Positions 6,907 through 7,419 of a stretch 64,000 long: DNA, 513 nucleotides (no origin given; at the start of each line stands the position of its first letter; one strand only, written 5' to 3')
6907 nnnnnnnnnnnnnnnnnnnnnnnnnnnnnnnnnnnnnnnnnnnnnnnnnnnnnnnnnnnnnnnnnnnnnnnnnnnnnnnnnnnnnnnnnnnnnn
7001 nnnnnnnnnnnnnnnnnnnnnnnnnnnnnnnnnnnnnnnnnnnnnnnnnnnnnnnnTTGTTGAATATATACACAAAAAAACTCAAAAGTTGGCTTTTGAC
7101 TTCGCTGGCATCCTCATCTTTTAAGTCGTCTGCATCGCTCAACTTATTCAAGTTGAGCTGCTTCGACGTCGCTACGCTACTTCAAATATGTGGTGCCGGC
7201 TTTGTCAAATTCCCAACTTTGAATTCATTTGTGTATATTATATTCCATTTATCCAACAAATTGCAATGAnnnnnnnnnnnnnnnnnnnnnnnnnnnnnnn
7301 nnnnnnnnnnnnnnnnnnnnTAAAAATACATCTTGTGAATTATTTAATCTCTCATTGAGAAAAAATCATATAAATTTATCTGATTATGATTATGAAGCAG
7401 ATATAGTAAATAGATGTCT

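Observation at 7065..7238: GC-rich 174-bp palindromic MITE/RPE-like element in the leuS divergent promoter region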

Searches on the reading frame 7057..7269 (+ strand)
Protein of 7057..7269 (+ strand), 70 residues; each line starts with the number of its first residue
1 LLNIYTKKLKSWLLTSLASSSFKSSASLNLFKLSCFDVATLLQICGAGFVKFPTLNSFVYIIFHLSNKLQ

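Call 17: search_protein_families(library=pfam, proteins=[window:7057-7269:+])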
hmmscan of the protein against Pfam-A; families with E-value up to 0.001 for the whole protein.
window:7057-7269:+ (70 aa): 0 families

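Call 24: find_homologous_proteins(query=window:7066-7239:+, max_evalue=0.01)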
Query seq(58 aa): no candidate shares three 5-residue words with the query. No homologue found.
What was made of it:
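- Tried and rejected: Word-index protein search with the open-frame peptide found nothing (call 24).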

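Call 53: search_protein_representatives(protein=window:7066-7239:+)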
Query: 58 residues. Proteins with E-value up to 0.001 (for the whole library): 5; up to 1e-10: 2; up to 1e-30: 0. The best 5 are listed.
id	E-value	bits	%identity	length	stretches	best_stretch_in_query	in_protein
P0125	6.9e-24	97.9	48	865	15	23-40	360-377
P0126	6.3e-16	73.2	56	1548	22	11-32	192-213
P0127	2.2e-05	40.3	61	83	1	21-58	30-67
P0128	8.4e-05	38.5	37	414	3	14-49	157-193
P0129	8.5e-05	38.5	58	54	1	14-53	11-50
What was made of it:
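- Closest known: Rickettsia palindromic elements. Different: No internal in-frame insertion was found here (calls 24, 53), and there is no sequence similarity.
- Tried and rejected: The exhaustive phmmer search gave the lead instead (call 53).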

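Call 57: find_homologous_proteins(query=A2, max_evalue=1)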
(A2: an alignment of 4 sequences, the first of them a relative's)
Query A2 (4 sequences) (54 aa, profile of the alignment): 10 proteins with E <= 1 among 64 candidates.
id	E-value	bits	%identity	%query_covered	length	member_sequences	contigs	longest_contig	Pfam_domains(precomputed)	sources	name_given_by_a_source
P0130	1.3e-28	116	76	100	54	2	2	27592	-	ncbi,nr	ncbi:MAG: hypothetical protein KGQ49_05070 [Verrucomicrobia bacterium]|nr:hypothetical protein [Verr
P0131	3.0e-28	115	80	100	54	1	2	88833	-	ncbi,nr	ncbi:MAG: hypothetical protein KGR16_01825 [Verrucomicrobia bacterium]|nr:hypothetical protein [Verr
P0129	3.6e-28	115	100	100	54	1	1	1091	-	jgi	jgi:hypothetical protein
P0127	2.3e-26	109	58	83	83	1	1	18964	-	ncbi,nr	ncbi:MAG: hypothetical protein KGI83_00360 [Verrucomicrobiota bacterium]|nr:hypothetical protein [Ve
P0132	2.9e-25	106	70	100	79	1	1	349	-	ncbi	-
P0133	2.6e-24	103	72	100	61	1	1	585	-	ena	-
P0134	1.8e-22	97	74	100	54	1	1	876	-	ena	-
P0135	1.9e-21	94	71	94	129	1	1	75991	-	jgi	jgi:hypothetical protein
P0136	1.9e-3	36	39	100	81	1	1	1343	-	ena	-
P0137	3.1e-2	32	45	100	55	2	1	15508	-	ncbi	ncbi:MAG: hypothetical protein WA347_03315 [Rhabdochlamydiaceae bacterium]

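Call 59: find_encoding_contigs(protein=P0131, flank=10000, max_places=10)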
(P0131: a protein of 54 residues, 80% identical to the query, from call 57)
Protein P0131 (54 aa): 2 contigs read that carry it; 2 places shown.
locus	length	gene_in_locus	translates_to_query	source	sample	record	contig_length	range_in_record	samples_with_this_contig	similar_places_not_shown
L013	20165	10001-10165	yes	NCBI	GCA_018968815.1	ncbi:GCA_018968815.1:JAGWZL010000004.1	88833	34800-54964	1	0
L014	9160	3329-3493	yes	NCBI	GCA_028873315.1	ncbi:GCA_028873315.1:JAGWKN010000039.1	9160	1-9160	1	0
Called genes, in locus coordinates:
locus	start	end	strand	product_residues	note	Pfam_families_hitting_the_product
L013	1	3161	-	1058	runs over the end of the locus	PF25596:CPSase_L_D1, PF02786:CPSase_L_D2, PF07478:Dala_Dala_lig_C (weak), PF02787:CPSase_L_D3, PF25596:CPSase_L_D1, PF02786:CPSase_L_D2, PF02222:ATP-grasp, PF02142:MGS, +3 more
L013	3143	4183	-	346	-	PF00988:CPSase_sm_chain, PF00117:GATase, PF07722:Peptidase_C26 (weak)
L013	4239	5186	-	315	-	PF00762:Ferrochelatase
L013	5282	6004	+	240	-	PF00497:SBP_bac_3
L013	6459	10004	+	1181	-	PF00454:PI3_PI4_kinase (faint)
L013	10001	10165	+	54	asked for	-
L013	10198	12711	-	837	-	PF00343:Phosphorylase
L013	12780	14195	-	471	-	PF01384:PHO4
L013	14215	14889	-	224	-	PF01865:PhoU_div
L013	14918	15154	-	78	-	-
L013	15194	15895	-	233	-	PF01479:S4, PF00849:PseudoU_synth_2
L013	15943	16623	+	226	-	PF00300:His_Phos_1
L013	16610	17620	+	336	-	PF00266:Aminotran_5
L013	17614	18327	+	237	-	PF01592:NifU_N, PF01106:NifU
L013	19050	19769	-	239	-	PF03099:BPL_LplA_LipB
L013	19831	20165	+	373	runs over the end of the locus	PF01098:FTSW_RODA_SPOVE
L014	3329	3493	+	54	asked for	-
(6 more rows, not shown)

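Call 60: find_encoding_contigs(protein=P0137, flank=10000, max_places=10)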
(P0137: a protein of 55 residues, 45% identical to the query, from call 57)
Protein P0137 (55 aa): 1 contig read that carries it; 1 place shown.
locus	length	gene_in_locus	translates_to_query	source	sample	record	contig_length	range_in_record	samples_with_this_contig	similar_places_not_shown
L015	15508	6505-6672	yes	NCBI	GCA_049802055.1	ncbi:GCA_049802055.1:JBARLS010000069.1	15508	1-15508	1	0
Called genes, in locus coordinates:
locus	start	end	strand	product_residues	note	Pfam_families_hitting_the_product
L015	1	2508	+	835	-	PF00676:E1_dh, PF02779:Transket_pyr, PF16870:OxoGdeHyase_C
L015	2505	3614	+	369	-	PF00364:Biotin_lipoyl, PF00198:2-oxoacid_dh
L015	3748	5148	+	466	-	PF00890:FAD_binding_2, PF01134:GIDA (weak), PF07992:Pyr_redox_2, PF12831:FAD_oxidored, PF13450:NAD_binding_8 (weak), PF13738:Pyr_redox_3, PF00070:Pyr_redox, PF02852:Pyr_redox_dim, +5 more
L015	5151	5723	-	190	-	PF08984:DUF1858 (weak), PF01521:Fe-S_biosyn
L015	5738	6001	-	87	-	PF00111:Fer2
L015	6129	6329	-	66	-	-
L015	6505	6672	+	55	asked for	-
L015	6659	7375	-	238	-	PF00590:TP_methylase (weak)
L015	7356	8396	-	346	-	-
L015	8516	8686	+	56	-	-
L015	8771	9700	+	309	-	PF00106:adh_short (weak), PF13561:adh_short_C2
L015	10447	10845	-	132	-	-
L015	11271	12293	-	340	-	PF02912:Phe_tRNA-synt_N, PF01409:tRNA-synt_2d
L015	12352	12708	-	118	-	PF00453:Ribosomal_L20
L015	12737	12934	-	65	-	PF01632:Ribosomal_L35p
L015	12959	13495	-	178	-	PF05198:IF3_N, PF00707:IF3_C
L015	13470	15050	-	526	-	PF03129:HGTP_anticodon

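Call 63: find_encoding_contigs(protein=P0135, flank=10000, max_places=10)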
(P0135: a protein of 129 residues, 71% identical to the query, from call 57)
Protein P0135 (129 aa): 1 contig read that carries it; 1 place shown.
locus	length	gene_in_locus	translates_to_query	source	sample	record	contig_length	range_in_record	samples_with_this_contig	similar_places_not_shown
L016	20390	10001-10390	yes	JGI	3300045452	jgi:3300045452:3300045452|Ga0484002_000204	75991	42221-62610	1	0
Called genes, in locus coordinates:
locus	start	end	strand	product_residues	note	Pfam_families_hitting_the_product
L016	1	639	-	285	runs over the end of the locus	PF00849:PseudoU_synth_2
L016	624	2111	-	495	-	PF02789:Peptidase_M17_N, PF00883:Peptidase_M17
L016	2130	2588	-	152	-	PF00436:SSB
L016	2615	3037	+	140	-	PF01042:Ribonuc_L-PSP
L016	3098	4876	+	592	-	-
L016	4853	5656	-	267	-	PF01790:LGT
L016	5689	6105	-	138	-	-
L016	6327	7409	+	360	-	PF01938:TRAM (faint)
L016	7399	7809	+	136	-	PF01648:ACPS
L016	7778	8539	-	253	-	-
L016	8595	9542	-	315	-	PF07992:Pyr_redox_2, PF13738:Pyr_redox_3, PF00070:Pyr_redox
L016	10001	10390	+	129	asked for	-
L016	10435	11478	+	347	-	PF13384:HTH_23 (weak), PF13551:HTH_29 (weak), PF13592:HTH_33, PF13358:DDE_3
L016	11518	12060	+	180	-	-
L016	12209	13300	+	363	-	PF00005:ABC_tran, PF13304:AAA_21 (faint), PF08402:TOBE_2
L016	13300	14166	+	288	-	PF00528:BPD_transp_1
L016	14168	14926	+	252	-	PF00528:BPD_transp_1 (weak)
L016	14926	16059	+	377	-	PF01547:SBP_bac_1 (weak), PF13416:SBP_bac_8, PF13531:SBP_bac_11 (faint), PF13343:SBP_bac_6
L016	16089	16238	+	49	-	-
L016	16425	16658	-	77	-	PF00550:PP-binding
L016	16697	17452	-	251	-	PF00106:adh_short, PF08659:KR, PF13561:adh_short_C2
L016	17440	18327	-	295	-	PF00698:Acyl_transf_1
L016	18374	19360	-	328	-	PF00108:Thiolase_N (faint), PF08545:ACP_syn_III, PF08541:ACP_syn_III_C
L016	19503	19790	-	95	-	-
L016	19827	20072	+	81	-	PF13662:Toprim_4, PF21175:RecR_C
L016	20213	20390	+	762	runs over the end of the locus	PF07244:POTRA, PF08478:POTRA_1 (faint), PF08479:POTRA_2 (faint), PF07244:POTRA, PF01103:Omp85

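Call 64: find_encoding_contigs(protein=P0130, flank=10000, max_places=10)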
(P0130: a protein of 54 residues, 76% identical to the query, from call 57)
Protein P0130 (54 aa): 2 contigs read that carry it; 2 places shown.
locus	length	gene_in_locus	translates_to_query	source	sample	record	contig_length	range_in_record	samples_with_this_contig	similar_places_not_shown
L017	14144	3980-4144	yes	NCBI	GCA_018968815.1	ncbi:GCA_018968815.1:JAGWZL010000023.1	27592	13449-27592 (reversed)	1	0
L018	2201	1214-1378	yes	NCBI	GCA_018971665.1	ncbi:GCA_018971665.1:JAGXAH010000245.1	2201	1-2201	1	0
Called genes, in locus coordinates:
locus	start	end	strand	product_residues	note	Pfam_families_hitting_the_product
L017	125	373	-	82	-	-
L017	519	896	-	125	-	-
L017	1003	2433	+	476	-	PF00171:Aldedh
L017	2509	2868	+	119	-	-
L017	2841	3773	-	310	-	PF00892:EamA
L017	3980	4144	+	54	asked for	-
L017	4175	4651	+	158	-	PF22811:Zn_ribbon_NrdR, PF03477:ATP-cone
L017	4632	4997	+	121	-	PF01258:zf-dskA_traR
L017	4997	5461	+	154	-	PF01252:Peptidase_A8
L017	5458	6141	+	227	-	-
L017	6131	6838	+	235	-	PF02464:CinA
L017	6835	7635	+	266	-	PF10672:Methyltrans_SAM, PF03602:Cons_hypoth95 (weak)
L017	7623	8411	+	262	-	PF22435:MRM3-like_sub_bind, PF00588:SpoU_methylase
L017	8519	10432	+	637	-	-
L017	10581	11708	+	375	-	PF01734:Patatin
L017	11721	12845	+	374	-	PF01734:Patatin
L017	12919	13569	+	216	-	PF00849:PseudoU_synth_2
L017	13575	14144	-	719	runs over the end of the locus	PF00375:SDF, PF00497:SBP_bac_3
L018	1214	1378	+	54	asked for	-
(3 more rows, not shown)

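Call 67: search_protein_families(library=pfam, proteins=[L016:10435-11478:+], max_evalue=0.01)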
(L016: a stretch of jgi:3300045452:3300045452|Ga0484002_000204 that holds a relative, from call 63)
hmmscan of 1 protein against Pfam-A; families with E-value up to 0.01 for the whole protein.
L016:10435-11478:+ (347 aa): 7 families
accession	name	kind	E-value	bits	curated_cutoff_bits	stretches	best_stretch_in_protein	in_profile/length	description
PF13358.12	DDE_3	-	3e-35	121.6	28.6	1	164-305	2-145/146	DDE superfamily endonuclease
PF13592.12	HTH_33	-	3.7e-15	55.7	25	1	92-150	1-59/60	Winged helix-turn helix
PF13384.12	HTH_23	-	2.5e-07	30.8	24.6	1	23-63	3-43/50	Homeodomain-like domain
PF13551.12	HTH_29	-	3.3e-07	30.7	28.1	1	27-79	1-59/64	Winged helix-turn helix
PF13565.12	HTH_32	-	0.00015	22.6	33.7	0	4-55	17-70/73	Homeodomain-like domain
PF06056.18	Terminase_5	-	0.00026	21.3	20.3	1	27-62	3-38/58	Putative ATPase subunit of terminase (gpP-like)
PF08281.18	Sigma70_r4_2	-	0.0018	18.3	25.7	1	29-58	17-47/54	Sigma-70, region 4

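Call 69: search_protein_families(library=ncbifam, proteins=[L016:10435-11478:+], max_evalue=0.001)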
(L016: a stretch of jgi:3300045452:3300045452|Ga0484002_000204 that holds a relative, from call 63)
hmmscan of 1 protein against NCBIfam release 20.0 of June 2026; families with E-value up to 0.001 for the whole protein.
L016:10435-11478:+ (347 aa): 3 families
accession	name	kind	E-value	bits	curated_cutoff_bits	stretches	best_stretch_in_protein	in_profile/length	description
NF033545.0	transpos_IS630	equivalog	3.4e-61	207.3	100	1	27-314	2-296/299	IS630 family transposase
NF033577.2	transpos_IS481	equivalog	9.6e-11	41.7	224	1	27-312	2-262/284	IS481 family transposase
NF033516.0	transpos_IS3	equivalog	3.9e-06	26.4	160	1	196-313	231-348/369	IS3 family transposase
